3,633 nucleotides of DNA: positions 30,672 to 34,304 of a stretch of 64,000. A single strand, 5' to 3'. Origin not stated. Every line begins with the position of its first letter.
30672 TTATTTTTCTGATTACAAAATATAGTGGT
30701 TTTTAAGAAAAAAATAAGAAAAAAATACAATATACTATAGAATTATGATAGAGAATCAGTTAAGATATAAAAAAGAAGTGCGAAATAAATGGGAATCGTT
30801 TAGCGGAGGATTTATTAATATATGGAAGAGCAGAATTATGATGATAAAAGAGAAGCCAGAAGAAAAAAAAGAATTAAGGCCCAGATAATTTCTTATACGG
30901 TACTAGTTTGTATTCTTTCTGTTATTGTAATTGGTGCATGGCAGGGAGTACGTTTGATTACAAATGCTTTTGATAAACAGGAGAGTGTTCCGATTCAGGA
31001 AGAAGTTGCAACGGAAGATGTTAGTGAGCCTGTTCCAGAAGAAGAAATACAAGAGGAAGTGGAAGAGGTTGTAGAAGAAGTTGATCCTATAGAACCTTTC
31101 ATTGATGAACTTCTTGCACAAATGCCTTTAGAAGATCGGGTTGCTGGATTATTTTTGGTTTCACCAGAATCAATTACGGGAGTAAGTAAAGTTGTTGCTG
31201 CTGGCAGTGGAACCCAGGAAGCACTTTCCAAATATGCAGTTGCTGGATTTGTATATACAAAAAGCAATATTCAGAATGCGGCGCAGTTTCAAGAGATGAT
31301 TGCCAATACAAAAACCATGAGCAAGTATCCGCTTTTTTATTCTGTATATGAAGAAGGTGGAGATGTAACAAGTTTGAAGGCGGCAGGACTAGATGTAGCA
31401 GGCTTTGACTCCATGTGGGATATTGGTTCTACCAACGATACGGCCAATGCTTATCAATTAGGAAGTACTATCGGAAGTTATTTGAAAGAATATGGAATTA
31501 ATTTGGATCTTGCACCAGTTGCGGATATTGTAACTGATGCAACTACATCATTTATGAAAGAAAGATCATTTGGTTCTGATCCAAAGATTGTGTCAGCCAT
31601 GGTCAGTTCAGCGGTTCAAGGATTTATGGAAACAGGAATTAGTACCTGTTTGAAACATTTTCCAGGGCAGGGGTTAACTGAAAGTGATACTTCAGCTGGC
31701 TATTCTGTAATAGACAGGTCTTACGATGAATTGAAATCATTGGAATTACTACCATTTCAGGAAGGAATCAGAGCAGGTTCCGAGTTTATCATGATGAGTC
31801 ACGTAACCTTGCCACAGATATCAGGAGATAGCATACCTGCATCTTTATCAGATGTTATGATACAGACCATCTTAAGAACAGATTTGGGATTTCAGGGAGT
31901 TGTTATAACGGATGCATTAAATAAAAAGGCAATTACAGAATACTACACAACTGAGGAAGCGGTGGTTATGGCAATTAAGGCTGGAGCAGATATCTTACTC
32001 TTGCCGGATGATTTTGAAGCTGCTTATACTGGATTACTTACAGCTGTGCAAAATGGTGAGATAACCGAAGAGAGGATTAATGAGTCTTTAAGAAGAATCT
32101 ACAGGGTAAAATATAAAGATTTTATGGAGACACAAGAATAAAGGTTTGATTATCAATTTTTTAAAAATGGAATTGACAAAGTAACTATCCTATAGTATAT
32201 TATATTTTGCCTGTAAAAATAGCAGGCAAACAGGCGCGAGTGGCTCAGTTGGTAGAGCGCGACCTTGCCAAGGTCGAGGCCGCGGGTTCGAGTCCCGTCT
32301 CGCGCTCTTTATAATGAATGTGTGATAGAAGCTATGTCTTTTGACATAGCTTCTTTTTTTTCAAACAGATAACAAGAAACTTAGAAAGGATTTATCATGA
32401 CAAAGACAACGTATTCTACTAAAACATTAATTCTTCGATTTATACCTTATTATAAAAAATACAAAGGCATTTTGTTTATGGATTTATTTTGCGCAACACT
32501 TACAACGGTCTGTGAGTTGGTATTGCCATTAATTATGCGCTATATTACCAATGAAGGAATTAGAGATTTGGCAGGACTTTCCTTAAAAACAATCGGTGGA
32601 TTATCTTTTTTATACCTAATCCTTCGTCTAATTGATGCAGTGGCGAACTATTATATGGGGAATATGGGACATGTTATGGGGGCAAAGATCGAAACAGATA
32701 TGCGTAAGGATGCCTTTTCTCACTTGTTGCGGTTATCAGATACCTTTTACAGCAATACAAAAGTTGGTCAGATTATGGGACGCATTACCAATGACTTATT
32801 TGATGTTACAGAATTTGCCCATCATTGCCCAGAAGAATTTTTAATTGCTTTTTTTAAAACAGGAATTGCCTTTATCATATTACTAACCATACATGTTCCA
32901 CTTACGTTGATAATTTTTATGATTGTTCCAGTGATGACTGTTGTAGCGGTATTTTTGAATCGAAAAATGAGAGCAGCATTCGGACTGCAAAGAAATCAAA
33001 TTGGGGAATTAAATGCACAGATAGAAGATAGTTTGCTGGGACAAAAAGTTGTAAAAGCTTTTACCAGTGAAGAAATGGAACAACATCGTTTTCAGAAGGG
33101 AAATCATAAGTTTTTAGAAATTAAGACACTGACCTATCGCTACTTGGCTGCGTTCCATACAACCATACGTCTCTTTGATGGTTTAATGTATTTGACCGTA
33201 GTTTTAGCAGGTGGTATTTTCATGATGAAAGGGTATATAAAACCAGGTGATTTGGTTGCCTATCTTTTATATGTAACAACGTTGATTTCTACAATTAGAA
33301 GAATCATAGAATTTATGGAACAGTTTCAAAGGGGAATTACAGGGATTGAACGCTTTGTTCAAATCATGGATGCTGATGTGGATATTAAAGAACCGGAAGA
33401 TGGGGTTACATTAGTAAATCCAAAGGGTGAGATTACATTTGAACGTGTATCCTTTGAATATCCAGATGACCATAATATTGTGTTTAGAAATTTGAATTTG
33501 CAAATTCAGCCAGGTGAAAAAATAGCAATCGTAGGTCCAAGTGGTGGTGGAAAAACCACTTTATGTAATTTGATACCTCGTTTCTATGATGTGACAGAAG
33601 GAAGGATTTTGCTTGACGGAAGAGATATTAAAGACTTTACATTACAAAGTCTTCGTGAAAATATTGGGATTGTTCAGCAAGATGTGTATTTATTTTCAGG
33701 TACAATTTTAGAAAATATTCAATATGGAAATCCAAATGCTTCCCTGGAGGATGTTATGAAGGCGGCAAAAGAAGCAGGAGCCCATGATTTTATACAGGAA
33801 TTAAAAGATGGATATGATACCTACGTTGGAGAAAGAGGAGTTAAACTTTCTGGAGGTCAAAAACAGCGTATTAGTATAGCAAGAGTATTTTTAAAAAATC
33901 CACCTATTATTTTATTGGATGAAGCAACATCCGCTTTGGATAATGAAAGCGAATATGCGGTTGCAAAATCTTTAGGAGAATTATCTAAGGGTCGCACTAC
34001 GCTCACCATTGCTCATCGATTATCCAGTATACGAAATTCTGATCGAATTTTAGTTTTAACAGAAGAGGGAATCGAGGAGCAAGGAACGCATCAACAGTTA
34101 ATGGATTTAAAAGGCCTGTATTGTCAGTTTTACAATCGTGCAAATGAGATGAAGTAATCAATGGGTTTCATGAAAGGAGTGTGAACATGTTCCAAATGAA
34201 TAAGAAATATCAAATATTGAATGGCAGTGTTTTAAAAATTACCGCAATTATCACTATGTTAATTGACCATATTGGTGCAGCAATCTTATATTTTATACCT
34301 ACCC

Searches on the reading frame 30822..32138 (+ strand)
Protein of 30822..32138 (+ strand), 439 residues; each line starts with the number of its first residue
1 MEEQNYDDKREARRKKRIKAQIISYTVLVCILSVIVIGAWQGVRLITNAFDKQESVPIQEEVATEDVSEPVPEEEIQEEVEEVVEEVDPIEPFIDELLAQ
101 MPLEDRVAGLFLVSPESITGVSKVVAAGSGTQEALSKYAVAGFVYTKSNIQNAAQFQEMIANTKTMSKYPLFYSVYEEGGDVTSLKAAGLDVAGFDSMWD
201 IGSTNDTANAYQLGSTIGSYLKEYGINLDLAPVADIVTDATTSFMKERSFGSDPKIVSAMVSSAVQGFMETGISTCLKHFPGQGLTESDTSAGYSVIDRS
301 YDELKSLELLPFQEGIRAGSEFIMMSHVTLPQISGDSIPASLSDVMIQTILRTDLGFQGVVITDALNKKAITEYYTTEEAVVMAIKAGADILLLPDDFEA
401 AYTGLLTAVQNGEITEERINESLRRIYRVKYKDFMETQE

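Call 17: search_protein_families(library=pfam, proteins=[window:30822-32138:+])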
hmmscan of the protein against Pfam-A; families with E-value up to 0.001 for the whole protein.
window:30822-32138:+ (439 aa): 1 family
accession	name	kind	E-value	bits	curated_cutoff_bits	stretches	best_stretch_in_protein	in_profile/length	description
PF00933.27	Glyco_hydro_3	-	2.9e-72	244.2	27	1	127-429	16-316/316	Glycosyl hydrolase family 3 N terminal domain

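Call 18: search_protein_families(library=ncbifam, proteins=[window:30822-32138:+])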
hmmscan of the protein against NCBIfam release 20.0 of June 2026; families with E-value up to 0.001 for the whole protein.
window:30822-32138:+ (439 aa): 8 families
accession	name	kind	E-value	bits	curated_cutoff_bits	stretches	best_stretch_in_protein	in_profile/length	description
NF003740.0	PRK05337.1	equivalog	1.6e-48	165.6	207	1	132-437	19-322/340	beta-N-acetylhexosaminidase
NF052329.1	XyloArabinsidase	equivalog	9.3e-26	90.1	1050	1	191-430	107-341/750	beta-xylosidase/alpha-l-arabinosidase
NF011678.0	PRK15098.1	equivalog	3e-22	78.9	666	1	85-432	29-355/765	beta-glucosidase BglX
NF052331.1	Bet13-16Glucosase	equivalog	3.3e-20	71.8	1330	1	222-432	123-332/750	exo-beta-d-1,3/1,6-glucosidase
NF041579.1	betaxyl_Flavo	equivalog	7.5e-13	47.5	1350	1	201-432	91-332/716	beta-xylosidase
NF052330.1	BetGlucosiCelf0468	equivalog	9.9e-13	47.2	1300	1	199-429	61-276/817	beta-d-glucosidase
NF041776.1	xylosidase_Xyl3A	equivalog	1e-10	40.2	1250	1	250-431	135-319/846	xylan 1,4-beta-xylosidase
NF041610.1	alph_arabinopyran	equivalog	5.7e-05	21.5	1300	1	250-421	115-266/738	exo-alpha-(1->6)-L-arabinopyranosidase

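Call 26: find_encoding_contigs(protein=window:30822-32138:+, flank=3000, max_places=6)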
Protein window:30822-32138:+ (439 aa): no gene with exactly this product is on record in the collection.

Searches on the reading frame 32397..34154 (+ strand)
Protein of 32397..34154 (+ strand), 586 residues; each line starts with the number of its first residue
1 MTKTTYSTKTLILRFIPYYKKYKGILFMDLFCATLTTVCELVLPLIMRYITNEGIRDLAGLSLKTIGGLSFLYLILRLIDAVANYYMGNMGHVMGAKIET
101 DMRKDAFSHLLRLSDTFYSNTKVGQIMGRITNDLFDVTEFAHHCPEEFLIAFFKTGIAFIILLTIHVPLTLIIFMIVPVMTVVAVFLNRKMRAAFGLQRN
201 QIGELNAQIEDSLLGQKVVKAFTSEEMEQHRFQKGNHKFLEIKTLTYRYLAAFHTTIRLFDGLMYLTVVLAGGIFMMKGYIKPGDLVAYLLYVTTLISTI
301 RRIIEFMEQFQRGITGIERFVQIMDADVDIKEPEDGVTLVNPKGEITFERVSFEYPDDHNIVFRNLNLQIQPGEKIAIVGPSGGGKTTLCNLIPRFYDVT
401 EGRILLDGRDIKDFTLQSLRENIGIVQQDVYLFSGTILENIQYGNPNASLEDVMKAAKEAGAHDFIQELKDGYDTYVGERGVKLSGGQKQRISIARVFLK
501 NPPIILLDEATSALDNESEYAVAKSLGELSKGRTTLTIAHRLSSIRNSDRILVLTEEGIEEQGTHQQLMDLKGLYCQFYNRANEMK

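Call 17: search_protein_families(library=pfam, proteins=[window:32397-34154:+])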
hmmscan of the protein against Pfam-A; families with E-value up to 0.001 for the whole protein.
window:32397-34154:+ (586 aa): 3 families
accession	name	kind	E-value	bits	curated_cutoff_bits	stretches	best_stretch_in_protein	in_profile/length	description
PF00664.28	ABC_membrane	-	2.2e-40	139.5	28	1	26-299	1-273/274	ABC transporter transmembrane region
PF00005.33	ABC_tran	-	6.2e-35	121.2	25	1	364-512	2-137/137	ABC transporter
PF02463.25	SMC_N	-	1e-08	35.3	40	1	403-556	110-213/220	RecF/RecN/SMC N terminal domain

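Call 18: search_protein_families(library=ncbifam, proteins=[window:32397-34154:+])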
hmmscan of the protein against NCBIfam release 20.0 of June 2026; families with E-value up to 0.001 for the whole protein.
window:32397-34154:+ (586 aa): 185 families (the best 25 are shown)
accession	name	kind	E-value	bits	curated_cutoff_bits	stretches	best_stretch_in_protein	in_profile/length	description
TIGR02203.1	MsbA_lipidA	equivalog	1e-137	460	602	1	14-581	4-568/572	lipid A export permease/ATP-binding protein MsbA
TIGR02204.1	MsbA_rel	hypoth_equivalog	7.7e-134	447.5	780.4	1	13-578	7-571/576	ABC transporter, permease/ATP-binding protein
NF052233.1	CphA_assoc_ABC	equivalog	6e-125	418.4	880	1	6-581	167-742/766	cyanophycin metabolism-associated ABC transporter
TIGR00958.1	3a01208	subfamily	6.4e-121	404.9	874.6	1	7-577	144-709/711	antigen peptide transporter 2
NF008381.0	PRK11176.1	equivalog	4.1e-113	378.7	867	1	3-580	4-577/582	lipid A ABC transporter ATP-binding protein/permease MsbA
TIGR01846.1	type_I_sec_HlyB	subfamily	4.4e-113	378.9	725.55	1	12-582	127-692/694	type I secretion system permease/ATPase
NF010178.0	PRK13657.1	equivalog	1.3e-109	367.3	733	1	71-579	60-567/588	glucan ABC transporter ATP-binding protein/ permease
NF045513.1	HepA_fam_ABC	equivalog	4.2e-108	362.4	725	1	68-580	96-607/610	heterocyst formation ABC transporter subunit HepA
TIGR03375.1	type_I_sec_LssB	subfamily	3.3e-99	333.1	693.1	1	65-570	187-690/696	type I secretion system permease/ATPase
NF008055.0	PRK10789.1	equivalog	3e-91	306.7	845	1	15-580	11-569/590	SmdA family multidrug ABC transporter permease/ATP-binding protein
TIGR01192.1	chvA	subfamily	6.9e-90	302.3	585.4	1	147-579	132-567/585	glucan export ABC transporter ATP-binding protein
TIGR03796.1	NHLM_micro_ABC1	equivalog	7.6e-90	302.1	853.3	1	25-577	155-707/710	NHLP family bacteriocin export ABC transporter peptidase/permease/ATPase subunit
TIGR03797.1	NHLM_micro_ABC2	equivalog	8.6e-87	292.2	709.4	1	23-581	135-684/686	NHLP bacteriocin export ABC transporter permease/ATPase subunit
TIGR01193.1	bacteriocin_ABC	subfamily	2.6e-84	284.1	523.85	1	8-580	140-707/708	peptide cleavage/export ABC transporter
TIGR01842.1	type_I_sec_PrtD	subfamily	1e-81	275.2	510.15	1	41-569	23-541/544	type I secretion system permease/ATPase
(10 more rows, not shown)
